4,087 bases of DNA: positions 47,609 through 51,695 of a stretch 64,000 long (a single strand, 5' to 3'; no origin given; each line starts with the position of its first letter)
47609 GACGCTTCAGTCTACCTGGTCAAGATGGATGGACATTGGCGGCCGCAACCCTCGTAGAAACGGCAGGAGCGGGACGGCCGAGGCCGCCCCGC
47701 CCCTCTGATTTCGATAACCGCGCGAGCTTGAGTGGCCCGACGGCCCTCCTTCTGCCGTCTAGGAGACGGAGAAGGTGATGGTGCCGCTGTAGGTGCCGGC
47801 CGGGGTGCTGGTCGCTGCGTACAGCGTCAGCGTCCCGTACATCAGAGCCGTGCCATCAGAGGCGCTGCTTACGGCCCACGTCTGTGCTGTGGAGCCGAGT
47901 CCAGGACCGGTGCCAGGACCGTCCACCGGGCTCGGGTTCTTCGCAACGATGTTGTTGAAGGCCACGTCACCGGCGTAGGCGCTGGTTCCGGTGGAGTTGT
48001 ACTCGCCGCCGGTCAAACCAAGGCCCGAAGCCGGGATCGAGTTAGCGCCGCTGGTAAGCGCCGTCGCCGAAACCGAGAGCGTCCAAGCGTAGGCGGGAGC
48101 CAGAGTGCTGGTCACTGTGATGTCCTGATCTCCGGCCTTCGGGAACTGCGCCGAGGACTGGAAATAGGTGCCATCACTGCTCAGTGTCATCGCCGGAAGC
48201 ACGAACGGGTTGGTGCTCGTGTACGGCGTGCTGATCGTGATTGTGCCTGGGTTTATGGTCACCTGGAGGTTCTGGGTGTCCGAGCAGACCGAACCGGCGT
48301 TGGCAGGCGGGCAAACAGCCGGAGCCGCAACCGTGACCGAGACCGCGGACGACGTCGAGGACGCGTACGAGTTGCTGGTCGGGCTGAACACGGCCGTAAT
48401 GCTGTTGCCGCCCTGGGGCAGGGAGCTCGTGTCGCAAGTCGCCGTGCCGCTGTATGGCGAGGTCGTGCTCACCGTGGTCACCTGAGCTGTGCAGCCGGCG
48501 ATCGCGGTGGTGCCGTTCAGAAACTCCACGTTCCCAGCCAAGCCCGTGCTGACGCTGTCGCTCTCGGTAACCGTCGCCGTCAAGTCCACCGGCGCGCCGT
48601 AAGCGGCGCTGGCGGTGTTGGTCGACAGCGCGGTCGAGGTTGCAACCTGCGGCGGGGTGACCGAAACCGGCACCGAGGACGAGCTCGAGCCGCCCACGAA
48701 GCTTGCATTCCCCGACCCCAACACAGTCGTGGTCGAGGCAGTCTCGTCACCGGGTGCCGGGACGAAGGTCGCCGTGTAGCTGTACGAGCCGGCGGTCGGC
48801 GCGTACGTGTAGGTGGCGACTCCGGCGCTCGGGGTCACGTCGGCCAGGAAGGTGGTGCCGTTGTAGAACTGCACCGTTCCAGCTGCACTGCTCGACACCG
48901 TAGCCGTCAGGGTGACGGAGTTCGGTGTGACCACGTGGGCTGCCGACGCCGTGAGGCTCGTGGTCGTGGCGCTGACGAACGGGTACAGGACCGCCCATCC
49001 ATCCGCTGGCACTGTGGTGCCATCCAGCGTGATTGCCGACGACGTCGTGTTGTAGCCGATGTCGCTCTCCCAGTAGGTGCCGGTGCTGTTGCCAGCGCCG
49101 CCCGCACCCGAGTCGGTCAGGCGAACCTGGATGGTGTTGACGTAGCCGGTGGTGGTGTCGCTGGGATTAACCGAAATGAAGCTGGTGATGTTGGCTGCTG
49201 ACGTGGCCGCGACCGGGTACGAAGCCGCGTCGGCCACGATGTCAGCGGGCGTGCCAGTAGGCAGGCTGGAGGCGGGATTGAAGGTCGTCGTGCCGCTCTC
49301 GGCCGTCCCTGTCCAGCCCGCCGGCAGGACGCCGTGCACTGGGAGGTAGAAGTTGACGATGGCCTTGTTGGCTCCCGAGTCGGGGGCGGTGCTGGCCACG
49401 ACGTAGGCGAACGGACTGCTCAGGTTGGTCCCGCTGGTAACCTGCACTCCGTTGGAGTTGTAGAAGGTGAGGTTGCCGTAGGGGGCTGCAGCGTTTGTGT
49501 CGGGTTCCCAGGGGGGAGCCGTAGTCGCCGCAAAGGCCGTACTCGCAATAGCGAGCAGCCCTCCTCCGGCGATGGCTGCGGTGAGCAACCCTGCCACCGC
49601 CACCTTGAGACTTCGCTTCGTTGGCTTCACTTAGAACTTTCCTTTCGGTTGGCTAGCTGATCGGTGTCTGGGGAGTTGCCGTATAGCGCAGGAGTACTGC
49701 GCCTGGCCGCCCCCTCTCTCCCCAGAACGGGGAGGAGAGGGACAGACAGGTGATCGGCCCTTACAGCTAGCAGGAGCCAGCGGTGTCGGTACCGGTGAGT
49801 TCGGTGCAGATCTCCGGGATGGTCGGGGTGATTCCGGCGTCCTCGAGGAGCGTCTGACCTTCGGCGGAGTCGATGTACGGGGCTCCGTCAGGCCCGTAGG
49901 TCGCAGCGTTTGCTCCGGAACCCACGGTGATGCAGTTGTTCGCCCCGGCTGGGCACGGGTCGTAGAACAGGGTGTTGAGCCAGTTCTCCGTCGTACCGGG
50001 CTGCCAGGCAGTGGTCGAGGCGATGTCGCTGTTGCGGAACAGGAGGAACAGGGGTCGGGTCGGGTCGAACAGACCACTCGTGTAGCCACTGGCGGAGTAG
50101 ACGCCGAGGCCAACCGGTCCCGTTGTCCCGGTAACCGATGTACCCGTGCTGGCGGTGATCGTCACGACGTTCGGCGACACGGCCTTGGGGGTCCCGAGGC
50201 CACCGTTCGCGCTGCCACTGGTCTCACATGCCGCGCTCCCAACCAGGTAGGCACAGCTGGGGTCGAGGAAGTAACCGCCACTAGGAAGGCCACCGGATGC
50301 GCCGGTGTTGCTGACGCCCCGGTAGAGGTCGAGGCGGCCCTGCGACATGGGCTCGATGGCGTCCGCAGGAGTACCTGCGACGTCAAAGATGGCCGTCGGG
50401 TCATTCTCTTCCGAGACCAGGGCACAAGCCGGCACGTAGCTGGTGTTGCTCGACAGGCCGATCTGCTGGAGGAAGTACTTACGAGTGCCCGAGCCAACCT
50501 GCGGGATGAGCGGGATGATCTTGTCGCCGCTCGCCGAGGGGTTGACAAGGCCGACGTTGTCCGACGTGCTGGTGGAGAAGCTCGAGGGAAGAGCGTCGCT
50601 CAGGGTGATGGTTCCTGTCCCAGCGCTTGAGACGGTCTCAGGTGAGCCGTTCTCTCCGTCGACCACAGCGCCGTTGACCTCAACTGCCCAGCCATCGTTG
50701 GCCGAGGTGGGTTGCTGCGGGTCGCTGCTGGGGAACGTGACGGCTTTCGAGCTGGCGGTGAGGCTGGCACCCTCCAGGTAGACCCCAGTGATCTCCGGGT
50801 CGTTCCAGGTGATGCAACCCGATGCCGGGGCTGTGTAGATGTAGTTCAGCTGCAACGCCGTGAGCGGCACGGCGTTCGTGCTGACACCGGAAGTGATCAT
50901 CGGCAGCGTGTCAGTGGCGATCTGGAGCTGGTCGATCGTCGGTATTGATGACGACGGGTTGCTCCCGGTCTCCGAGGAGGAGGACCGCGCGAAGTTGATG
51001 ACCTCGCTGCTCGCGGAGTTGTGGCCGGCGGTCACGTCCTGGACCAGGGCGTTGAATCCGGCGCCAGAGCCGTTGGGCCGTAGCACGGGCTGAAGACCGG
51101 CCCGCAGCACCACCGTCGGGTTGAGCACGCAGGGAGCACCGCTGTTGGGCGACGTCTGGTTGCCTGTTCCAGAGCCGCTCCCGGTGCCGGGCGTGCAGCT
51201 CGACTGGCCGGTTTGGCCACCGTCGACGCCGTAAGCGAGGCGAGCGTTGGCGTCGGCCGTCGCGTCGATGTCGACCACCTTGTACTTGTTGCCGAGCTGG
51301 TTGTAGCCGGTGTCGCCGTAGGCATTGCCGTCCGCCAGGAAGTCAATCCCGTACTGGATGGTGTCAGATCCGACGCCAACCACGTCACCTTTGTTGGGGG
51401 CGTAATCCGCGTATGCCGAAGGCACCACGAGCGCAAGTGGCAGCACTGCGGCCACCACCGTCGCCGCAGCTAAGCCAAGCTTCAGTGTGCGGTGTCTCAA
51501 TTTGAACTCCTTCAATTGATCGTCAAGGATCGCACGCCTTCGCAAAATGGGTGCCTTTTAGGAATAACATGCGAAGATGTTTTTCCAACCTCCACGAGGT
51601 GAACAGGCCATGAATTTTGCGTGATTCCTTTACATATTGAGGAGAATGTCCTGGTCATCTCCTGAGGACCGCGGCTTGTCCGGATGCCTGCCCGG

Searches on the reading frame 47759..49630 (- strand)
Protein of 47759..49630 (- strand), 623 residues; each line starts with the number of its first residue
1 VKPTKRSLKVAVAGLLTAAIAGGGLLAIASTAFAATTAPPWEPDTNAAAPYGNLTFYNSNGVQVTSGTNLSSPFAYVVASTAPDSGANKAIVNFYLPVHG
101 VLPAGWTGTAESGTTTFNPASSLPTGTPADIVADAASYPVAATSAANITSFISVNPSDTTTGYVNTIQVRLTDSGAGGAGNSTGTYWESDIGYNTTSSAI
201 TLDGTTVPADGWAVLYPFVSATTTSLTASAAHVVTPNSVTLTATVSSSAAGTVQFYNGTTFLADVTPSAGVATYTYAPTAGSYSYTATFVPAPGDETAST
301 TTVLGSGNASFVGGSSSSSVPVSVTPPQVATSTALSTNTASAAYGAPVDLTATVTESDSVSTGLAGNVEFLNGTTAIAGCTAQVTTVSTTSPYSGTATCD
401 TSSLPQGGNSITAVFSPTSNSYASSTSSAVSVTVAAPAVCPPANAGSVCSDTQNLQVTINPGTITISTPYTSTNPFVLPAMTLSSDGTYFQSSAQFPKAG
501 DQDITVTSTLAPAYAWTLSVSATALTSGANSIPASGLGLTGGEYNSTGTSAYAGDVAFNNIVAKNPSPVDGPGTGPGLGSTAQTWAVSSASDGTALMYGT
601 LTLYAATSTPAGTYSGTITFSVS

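Call 22: search_protein_families(library=pfam, proteins=[window:47759-49630:-], max_evalue=0.1)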
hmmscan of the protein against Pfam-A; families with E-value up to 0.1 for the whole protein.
window:47759-49630:- (623 aa): 1 family
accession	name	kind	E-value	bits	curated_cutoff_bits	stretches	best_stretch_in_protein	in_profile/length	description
PF16640.11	Big_3_5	-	8.3e-17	62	35.5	2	336-435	2-88/88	Bacterial Ig-like domain (group 3)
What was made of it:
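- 47759..49630 (-): g623: secreted Big_3_5 Ig-like protein with a divergent WxL-like C-terminal domain. PF16640 E 8e-17 (call 22).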

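Call 23: search_protein_families(library=ncbifam, proteins=[window:47759-49630:-], max_evalue=0.1)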
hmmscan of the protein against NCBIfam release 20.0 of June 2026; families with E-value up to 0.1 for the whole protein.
window:47759-49630:- (623 aa): 0 families

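Call 74: search_protein_families(library=pfam, alignment_id=A6, max_evalue=0.1)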
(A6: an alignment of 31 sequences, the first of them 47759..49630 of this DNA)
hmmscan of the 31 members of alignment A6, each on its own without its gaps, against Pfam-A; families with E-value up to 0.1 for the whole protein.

A. member 1, window:47759-49630:- (623 aa): 1 family
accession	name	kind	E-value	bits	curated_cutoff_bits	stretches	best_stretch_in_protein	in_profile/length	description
PF16640.11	Big_3_5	-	8.3e-17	62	35.5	2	336-435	2-88/88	Bacterial Ig-like domain (group 3)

B. families by the number of members that match (of 31 scanned): 8 families
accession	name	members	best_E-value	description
PF16640.11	Big_3_5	30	4e-25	Bacterial Ig-like domain (group 3)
PF13731.11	WxL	5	2.3e-05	WxL domain surface cell wall-binding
PF17957.7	Big_7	2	5.1e-05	Bacterial Ig domain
PF16967.11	TcfC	2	0.04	E-set like domain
PF05688.17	BIg21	1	0.0042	Bacterial Immunoglobulin-like 21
PF14173.11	ComGG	1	0.0078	ComG operon protein 7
PF03168.19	LEA_2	1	0.081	Late embryogenesis abundant protein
PF21551.2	CSL4_N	1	0.096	Exosome complex component CSL4, N-terminal domain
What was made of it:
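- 47759..49630 (-): 5 of 31 orthologs hit PF13731 WxL, best E 2.3e-5 (call 74).
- Many Ig-like domains are present (calls 22, 74).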

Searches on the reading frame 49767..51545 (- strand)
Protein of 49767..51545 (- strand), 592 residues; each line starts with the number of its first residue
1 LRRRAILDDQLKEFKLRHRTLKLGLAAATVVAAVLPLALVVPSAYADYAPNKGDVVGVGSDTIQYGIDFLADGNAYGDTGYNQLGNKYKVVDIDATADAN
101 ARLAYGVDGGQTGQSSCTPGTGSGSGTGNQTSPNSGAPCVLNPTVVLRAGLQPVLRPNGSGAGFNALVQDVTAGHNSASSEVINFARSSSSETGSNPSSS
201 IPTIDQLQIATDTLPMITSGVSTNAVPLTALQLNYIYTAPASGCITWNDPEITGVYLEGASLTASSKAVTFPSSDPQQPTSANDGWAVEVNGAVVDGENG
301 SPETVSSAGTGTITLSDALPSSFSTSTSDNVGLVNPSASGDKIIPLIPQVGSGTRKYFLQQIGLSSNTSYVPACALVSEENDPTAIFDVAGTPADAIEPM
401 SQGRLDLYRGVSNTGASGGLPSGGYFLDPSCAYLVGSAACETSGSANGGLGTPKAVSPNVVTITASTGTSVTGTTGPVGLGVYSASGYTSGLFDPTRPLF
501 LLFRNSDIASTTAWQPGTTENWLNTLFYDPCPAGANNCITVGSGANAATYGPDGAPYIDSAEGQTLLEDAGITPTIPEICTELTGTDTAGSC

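Call 22: search_protein_families(library=pfam, proteins=[window:49767-51545:-], max_evalue=0.1)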
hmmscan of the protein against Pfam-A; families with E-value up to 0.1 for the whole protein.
window:49767-51545:- (592 aa): 0 families

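Call 23: search_protein_families(library=ncbifam, proteins=[window:49767-51545:-], max_evalue=0.1)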
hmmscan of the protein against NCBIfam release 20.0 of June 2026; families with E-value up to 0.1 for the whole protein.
window:49767-51545:- (592 aa): 0 families

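Call 62: search_solved_structures(query=window:49767-51545:-, max_evalue=1, show_alignments=1)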
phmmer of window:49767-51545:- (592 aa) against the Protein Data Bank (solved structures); distinct sequences matched with E-value up to 1: 1.
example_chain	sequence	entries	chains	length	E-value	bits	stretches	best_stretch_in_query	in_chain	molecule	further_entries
6lt9_F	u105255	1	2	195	0.39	12.3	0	507-555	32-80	Ryanodine receptor 1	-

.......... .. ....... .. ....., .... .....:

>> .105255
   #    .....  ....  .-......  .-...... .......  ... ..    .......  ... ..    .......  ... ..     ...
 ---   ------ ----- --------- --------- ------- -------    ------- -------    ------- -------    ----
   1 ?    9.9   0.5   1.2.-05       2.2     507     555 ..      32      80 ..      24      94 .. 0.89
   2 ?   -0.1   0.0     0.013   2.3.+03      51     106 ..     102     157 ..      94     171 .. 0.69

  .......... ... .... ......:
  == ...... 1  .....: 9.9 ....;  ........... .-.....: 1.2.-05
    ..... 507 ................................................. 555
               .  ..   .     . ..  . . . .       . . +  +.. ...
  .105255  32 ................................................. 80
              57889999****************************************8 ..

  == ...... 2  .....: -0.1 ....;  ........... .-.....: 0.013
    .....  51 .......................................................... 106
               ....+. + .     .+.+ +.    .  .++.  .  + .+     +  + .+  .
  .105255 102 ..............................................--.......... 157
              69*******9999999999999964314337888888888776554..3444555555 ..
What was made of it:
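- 49767..51545 (-): PBP592: third PstS-family-like secreted protein, with no TM anchor. The window's own copy has no Pfam or PDB hit (calls 22, 62).
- Tried and rejected: PBP592 against the PDB by sequence: no hit (call 62).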
